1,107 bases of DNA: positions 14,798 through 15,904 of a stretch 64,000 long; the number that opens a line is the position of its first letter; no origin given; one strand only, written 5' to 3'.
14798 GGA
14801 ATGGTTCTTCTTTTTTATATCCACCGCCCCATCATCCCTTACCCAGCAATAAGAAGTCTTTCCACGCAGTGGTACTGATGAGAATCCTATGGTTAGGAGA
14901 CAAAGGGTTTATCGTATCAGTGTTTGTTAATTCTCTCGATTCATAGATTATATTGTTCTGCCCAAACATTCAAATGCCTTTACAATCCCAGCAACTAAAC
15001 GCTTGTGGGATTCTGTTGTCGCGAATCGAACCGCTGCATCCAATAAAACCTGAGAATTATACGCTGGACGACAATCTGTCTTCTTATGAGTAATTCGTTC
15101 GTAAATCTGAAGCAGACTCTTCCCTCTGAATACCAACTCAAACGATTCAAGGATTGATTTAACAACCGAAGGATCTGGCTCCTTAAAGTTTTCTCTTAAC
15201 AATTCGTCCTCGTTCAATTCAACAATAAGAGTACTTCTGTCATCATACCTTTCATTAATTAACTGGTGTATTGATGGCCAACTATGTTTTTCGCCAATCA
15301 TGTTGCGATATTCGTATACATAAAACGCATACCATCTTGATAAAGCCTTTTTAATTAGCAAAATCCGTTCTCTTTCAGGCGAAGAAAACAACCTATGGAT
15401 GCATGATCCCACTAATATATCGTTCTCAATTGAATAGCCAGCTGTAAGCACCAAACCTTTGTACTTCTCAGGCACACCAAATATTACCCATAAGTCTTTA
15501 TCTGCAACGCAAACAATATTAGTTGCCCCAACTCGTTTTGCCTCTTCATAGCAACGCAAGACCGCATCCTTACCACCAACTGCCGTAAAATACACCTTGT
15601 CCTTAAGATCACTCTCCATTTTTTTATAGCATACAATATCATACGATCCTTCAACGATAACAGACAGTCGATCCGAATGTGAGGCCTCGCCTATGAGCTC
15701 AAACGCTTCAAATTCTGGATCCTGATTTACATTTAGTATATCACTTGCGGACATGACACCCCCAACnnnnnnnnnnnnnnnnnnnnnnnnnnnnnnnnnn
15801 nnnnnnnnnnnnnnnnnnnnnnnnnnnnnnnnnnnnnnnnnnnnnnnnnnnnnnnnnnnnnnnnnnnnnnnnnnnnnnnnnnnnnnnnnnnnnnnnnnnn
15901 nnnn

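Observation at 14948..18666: Four-gene AT-rich cassette: membrane protein, MBL-fold protein with substituted metal ligands, ABC ATPase and DUF4435/TOPRIM (a PARIS-like core with two unexplained partners)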

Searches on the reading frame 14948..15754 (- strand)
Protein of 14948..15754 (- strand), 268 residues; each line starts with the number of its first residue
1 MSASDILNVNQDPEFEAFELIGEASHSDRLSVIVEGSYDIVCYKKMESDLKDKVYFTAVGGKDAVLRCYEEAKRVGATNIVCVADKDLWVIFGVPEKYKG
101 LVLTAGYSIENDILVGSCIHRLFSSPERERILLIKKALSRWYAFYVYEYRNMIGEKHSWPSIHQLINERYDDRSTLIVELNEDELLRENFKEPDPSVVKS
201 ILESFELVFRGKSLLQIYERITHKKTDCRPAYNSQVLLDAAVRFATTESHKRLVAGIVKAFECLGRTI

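Call 3: search_protein_families(library=pfam, proteins=[window:14948-15754:-], max_evalue=1)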
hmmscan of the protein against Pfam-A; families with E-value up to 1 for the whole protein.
window:14948-15754:- (268 aa): 2 families
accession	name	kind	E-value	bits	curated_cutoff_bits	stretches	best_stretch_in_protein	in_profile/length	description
PF14491.11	DUF4435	-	2.8e-05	24.5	27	1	32-164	5-141/238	Protein of unknown function (DUF4435)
PF11654.13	NCE101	-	0.16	12.2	24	1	142-171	18-44/45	Non-classical export protein 1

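Call 4: search_protein_families(library=padloc, proteins=[window:14948-15754:-], max_evalue=1)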
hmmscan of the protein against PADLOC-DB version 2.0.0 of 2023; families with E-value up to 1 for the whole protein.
window:14948-15754:- (268 aa): 1 family
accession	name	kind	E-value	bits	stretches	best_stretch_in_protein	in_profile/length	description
PDLC02983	AriB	-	2.9e-07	28.9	1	32-126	5-103/236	-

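Call 5: search_protein_families(library=ncbifam, proteins=[window:14948-15754:-], max_evalue=1)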
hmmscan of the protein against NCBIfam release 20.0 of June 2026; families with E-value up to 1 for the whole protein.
window:14948-15754:- (268 aa): 1 family
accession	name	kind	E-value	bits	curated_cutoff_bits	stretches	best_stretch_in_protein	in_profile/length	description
NF001747.0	PRK00466.1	equivalog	0.084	11.6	288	1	70-140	122-191/346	N-acetyl-lysine deacetylase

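Call 7: search_protein_families(library=phrogs, proteins=[window:14948-15754:-], max_evalue=0.1)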
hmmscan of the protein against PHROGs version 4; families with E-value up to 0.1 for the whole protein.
window:14948-15754:- (268 aa): 2 families
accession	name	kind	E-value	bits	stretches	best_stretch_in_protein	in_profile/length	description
phrog_20954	-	unknown function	2.7e-05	24.7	1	28-126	28-123/285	-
phrog_33182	-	unknown function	0.0013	19.8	1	30-124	29-123/285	-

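Call 22: find_homologous_proteins(query=window:14948-15754:-, max_evalue=0.001)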
Query window:14948-15754:- (268 aa): 27 proteins with E <= 0.001 among 726 candidates.
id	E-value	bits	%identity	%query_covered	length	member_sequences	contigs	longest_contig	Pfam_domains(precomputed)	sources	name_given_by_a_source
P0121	2.0e-175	599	100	100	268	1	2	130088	-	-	-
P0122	3.4e-68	248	47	94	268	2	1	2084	PF14491.12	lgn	-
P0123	2.8e-67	245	48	94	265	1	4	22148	PF14491.12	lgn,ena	-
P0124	2.0e-52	196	41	96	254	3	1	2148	-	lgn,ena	-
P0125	4.5e-45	172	40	94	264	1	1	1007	PF14491.12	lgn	-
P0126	3.5e-20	90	34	75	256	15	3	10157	PF14491.12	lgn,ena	-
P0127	9.4e-19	86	29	75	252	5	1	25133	PF14491.12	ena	-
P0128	5.1e-17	80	31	50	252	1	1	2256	PF14491.12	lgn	-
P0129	1.2e-16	79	30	93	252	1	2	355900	PF14491.12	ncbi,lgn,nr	ncbi:TPA: DUF4435 domain-containing protein [Pasteurella multocida]|nr:DUF4435 domain-containing pro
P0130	1.4e-16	79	32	90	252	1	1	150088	PF14491.12,PF20469.5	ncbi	-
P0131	2.5e-16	78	34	50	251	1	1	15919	PF14491.12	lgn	-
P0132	5.3e-16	77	31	85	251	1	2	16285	-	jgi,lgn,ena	-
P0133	3.7e-15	74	43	35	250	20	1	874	PF14491.12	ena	-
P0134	4.3e-15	74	43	35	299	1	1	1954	PF14491.12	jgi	-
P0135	1.2e-14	72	34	51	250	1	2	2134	PF14491.12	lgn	-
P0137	2.7e-13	68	26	80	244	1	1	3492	PF14491.12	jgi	jgi:hypothetical protein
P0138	3.7e-13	67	31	92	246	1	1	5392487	PF14491.12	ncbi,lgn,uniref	ncbi:DUF4435 domain-containing protein [Vreelandella titanicae]|uniref:DUF4435 domain-containing pro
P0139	1.9e-12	65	32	78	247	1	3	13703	PF14491.12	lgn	-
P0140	2.3e-12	65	31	76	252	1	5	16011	PF14491.12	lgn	-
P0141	5.0e-12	64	34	48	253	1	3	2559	PF14491.12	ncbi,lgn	-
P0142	6.3e-12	63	32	71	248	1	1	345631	PF14491.12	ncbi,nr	ncbi:DUF4435 domain-containing protein [Rhodobacteraceae bacterium KMM 6894]|nr:DUF4435 domain-conta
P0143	3.8e-11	61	31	71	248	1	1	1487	PF14491.12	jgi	jgi:hypothetical protein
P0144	7.0e-11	60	31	71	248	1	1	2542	PF14491.12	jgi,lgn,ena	jgi:hypothetical protein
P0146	1.1e-9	56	30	75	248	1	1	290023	PF14491.12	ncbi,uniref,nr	ncbi:DUF4435 domain-containing protein [Thalassospira sp. MCCC 1A03138]|uniref:DUF4435 domain-contai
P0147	6.6e-8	50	28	79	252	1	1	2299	PF14491.12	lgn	-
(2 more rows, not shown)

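Call 23: find_encoding_contigs(protein=P0122, flank=5000, max_places=2)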
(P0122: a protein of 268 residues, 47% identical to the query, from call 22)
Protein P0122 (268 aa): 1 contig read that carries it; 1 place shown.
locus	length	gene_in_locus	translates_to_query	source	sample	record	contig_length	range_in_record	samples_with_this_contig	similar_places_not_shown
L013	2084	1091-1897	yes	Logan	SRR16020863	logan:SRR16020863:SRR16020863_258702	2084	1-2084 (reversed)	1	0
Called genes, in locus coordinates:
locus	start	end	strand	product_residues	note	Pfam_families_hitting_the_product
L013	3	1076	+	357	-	?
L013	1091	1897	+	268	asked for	PF14491:DUF4435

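Call 24: find_encoding_contigs(protein=P0124, flank=5000, max_places=2)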
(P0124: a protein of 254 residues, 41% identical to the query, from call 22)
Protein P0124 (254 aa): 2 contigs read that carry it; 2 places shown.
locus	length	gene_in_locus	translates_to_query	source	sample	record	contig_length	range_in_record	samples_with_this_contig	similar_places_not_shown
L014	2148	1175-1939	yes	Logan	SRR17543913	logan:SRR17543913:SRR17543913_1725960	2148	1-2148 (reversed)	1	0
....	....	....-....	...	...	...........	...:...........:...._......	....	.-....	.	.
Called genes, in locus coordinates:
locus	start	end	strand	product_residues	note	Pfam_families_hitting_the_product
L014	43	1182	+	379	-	PF02463:SMC_N (faint), PF13175:AAA_15 (weak), PF13476:AAA_23 (weak), PF00005:ABC_tran (faint), PF13304:AAA_21, PF13175:AAA_15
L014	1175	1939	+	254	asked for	-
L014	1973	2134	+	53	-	-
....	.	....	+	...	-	?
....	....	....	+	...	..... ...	-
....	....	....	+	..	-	?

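Call 25: find_encoding_contigs(protein=P0126, flank=6000, max_places=2)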
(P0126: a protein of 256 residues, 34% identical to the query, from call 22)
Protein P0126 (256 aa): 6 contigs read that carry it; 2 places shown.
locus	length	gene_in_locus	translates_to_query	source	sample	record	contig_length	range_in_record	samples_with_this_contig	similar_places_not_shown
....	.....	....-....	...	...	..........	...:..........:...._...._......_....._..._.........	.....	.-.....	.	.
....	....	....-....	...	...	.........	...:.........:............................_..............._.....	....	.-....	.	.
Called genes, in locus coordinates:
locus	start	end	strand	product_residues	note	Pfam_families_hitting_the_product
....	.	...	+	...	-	?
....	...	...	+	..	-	-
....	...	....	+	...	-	-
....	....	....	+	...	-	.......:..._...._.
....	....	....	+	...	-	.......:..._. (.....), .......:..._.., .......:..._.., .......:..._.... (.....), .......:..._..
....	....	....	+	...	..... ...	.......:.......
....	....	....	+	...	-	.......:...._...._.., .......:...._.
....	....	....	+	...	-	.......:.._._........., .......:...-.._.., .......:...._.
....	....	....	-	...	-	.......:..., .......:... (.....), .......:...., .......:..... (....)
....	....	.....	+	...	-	?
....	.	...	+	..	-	?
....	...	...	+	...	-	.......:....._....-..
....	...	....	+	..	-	-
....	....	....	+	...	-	-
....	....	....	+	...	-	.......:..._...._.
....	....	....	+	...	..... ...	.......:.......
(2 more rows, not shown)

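Call 26: find_encoding_contigs(protein=P0127, flank=6000, max_places=2)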
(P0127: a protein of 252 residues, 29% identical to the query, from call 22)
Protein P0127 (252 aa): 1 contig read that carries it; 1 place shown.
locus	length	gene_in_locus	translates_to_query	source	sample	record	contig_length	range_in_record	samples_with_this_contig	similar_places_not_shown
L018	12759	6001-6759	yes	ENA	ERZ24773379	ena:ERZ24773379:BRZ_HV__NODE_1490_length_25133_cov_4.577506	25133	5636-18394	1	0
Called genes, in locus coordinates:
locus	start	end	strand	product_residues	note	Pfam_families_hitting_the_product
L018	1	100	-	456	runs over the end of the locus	-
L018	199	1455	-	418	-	PF02222:ATP-grasp (faint), PF02786:CPSase_L_D2 (weak), PF07478:Dala_Dala_lig_C (weak), PF13535:ATP-grasp_4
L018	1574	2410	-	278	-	PF00535:Glycos_transf_2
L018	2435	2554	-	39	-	-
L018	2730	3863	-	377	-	PF01041:DegT_DnrJ_EryC1, PF00155:Aminotran_1_2, PF00266:Aminotran_5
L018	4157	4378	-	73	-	-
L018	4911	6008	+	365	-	PF02463:SMC_N, PF13175:AAA_15, PF00005:ABC_tran (faint), PF13304:AAA_21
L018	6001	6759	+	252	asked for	PF14491:DUF4435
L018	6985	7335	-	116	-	PF13707:RloB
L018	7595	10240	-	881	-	PF01757:Acyl_transf_3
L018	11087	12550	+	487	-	PF18862:ApeA_NTD1, PF18739:HEPN_Apea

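Call 28: search_solved_structures(query=window:14948-15754:-, max_evalue=10, show_alignments=2)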
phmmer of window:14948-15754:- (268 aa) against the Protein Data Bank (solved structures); distinct sequences matched with E-value up to 10: 1.
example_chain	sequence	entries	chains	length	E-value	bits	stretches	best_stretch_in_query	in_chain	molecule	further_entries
2qk2_A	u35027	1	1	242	0.22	14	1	186-247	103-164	LP04448p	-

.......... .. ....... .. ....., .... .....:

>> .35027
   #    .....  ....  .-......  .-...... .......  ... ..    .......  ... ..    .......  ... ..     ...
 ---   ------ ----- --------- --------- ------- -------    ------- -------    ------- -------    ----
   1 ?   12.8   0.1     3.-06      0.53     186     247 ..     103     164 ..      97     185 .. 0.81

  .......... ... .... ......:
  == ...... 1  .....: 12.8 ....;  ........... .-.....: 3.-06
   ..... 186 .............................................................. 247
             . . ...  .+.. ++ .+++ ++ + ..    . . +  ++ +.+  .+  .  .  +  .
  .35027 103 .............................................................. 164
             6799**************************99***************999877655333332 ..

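Call 51: predict_structure(alignment_id=A3)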
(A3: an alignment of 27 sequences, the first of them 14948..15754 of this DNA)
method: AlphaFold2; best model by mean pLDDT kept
length: 268 residues; sequences in the alignment: 27
mean_pLDDT: 87.4   pTM: 0.82
mean pLDDT of the five models: 87.4, 87.0, 86.5, 86.4, 86.2
residues with pLDDT >= 90: 175; 70-90: 69; 50-70: 13; < 50: 11
segments of 3 or more residues with pLDDT < 50: 1-11
pLDDT, mean of each block of 10 residues (from residue 1): 41 76 93 85 73 86 94 97 94 93 94 89 93 97 88 64 94 95 93 94 95 93 86 89 77 92 93
secondary structure, 60 per line:
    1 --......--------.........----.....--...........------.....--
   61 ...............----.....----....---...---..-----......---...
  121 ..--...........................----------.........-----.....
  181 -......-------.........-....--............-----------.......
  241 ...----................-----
elements in order: H3-8 H17-25 E30-34 H37-47 E54-58 H61-75 E80-84 H89-92 H109-114 H118-122 H125-151 H162-165 E166-170 E176-180 H182-187 H195-203 H205-208 H211-222 H234-243 H248-263

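Call 60: fold_search(model_id=the predicted structure, library=pdb)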
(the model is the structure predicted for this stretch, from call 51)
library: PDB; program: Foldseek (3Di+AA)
matches with E <= 10: 676; with E <= 0.001: 2
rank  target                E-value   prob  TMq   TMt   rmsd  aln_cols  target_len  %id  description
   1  8ux9_A                4.9e-05  1.00  0.47  0.42   9.4       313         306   13  Asymmetric unit of the PARIS Immune Complex at 3.2 Angstrom Resolution (released 2024-09-18)
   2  8v46_D                2.8e-04  1.00  0.44  0.39  11.2       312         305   14  CryoEM structure of AriA-AriB complex (Form I) (released 2024-06-26)
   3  6nk8_A                1.6e-02  0.75  0.31  0.39  11.9       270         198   14  C-terminal region of the Burkholderia pseudomallei OLD protein (released 2019-08-07)
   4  9lmq_D                7.2e-02  0.10  0.16  0.14  21.0       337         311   11  Cryo-EM structure of TIR-STING/c-di-GMP complex (released 2025-08-27)
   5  9lmq_A                1.3e-01  0.07  0.16  0.14  19.9       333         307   11  Cryo-EM structure of TIR-STING/c-di-GMP complex (released 2025-08-27)
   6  9m3b_A                1.8e-01  0.08  0.17  0.15  17.1       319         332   10  Crystal structure of the DgpB1/C1 protein from P581a substrate free form (released 2026-03-04)
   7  8j2y_A                2.9e-01  0.07  0.19  0.16  19.3       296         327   12  Acidimicrobiaceae bacterium photocobilins protein, dark state (released 2024-04-10)
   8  8j2y_B                3.2e-01  0.07  0.19  0.17  19.2       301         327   13  Acidimicrobiaceae bacterium photocobilins protein, dark state (released 2024-04-10)
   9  3dh0_B                3.4e-01  0.18  0.12  0.16  12.2       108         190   13  Crystal structure of a SAM dependent methyltransferase from Aquifex aeolicus (released 2008-07-15)
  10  9lmq_B                4.1e-01  0.06  0.17  0.15  21.4       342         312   10  Cryo-EM structure of TIR-STING/c-di-GMP complex (released 2025-08-27)
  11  4kam_C                5.1e-01  0.18  0.18  0.14   9.9        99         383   17  X-ray crystal structure of O-acetylhomoserine sulfhydrylase MetC from Mycobacterium marinum ATCC BAA-535 / M (released 2013-05-01)
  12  4u5c_A                5.4e-01  0.08  0.23  0.10  13.5       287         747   12  Crystal structure of GluA2, con-ikot-ikot snail toxin, partial agonist FW and postitive modulator (R,R)-2b complex (released 2014-08-13)
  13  3q9s                  5.8e-01  0.06  0.16  0.20  17.9       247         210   11  Crystal structure of rra(1-215) from Deinococcus Radiodurans (released 2012-01-11)
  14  2fca_A                6.1e-01  0.16  0.16  0.20  11.8       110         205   14  The structure of BsTrmB (released 2006-08-15)
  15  7nzj_C                6.1e-01  0.13  0.15  0.18  12.2       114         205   16  Structure of bsTrmB apo (released 2021-09-15)
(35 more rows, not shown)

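Call 63: find_related_loci(query=A6, collection=metagenome_contigs, flank=6000)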
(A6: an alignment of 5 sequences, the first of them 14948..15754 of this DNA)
Query A6 (268 aa) in metagenome_contigs; peptide patterns used: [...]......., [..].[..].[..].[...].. (x = any residue, [..] = any of these).
381 stretches matched a pattern; 69 encode a relative of the query (tblastn E <= 1e-3); 69 distinct loci.
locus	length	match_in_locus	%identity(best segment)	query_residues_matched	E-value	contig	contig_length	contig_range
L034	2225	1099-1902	100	1-268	0e+0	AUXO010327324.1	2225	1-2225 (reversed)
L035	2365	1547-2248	33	19-261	2e-39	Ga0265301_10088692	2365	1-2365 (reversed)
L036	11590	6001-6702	33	19-261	3e-39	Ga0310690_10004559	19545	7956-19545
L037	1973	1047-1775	29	13-262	6e-26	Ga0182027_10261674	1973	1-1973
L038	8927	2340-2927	31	19-221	7e-25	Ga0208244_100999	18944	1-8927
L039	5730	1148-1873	28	19-266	7e-25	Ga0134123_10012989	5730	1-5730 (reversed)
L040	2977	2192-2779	31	19-221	6e-25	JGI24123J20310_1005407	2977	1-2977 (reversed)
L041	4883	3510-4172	32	19-245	9e-25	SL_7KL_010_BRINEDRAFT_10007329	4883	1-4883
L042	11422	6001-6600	28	20-226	1e-24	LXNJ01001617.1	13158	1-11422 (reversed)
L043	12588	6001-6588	30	19-221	2e-24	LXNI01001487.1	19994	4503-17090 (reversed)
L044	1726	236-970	30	13-257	4e-24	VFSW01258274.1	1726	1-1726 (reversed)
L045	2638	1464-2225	28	14-261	8e-24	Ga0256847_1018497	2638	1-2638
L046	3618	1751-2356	30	19-225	1e-23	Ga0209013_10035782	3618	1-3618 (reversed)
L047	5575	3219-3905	31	9-243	2e-23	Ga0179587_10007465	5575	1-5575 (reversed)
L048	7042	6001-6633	31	14-217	4e-23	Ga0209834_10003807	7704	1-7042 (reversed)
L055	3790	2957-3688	27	13-262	5e-22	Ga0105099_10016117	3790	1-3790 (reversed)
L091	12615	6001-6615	26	32-239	2e-12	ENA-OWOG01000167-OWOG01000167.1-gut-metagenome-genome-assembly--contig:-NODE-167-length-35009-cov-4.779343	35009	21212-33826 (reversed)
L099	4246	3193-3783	25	19-225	9e-12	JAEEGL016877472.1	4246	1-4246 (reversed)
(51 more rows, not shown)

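Call 64: find_related_loci(query=A6, collection=viral_contigs, flank=6000)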
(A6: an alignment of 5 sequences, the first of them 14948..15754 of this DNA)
Query A6 (268 aa) in viral_contigs; peptide patterns used: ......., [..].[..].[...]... (x = any residue, [..] = any of these).
50 stretches matched a pattern; 12 encode a relative of the query (tblastn E <= 1e-3); 12 distinct loci.
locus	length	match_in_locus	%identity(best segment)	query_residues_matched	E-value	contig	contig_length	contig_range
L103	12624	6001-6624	31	31-246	4e-20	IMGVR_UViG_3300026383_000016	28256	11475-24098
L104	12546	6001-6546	34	31-220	1e-19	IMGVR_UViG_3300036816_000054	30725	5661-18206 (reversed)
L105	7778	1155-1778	27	19-234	3e-18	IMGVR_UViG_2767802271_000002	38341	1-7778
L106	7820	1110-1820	31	1-243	1e-17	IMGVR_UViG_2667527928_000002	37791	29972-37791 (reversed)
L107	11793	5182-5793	31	31-241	2e-17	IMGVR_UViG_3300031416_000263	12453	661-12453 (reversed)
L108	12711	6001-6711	28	16-248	3e-17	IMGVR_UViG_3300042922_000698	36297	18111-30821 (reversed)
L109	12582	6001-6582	31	31-229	1e-16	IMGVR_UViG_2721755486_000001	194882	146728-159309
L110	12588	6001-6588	31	16-220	2e-15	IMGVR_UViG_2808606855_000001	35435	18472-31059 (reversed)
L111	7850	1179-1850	30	31-262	4e-15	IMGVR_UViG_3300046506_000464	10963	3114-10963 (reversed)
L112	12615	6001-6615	26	32-239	5e-15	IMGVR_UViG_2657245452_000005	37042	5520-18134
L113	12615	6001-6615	26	32-239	5e-15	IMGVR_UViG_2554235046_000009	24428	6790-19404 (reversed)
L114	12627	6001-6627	27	19-229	7e-14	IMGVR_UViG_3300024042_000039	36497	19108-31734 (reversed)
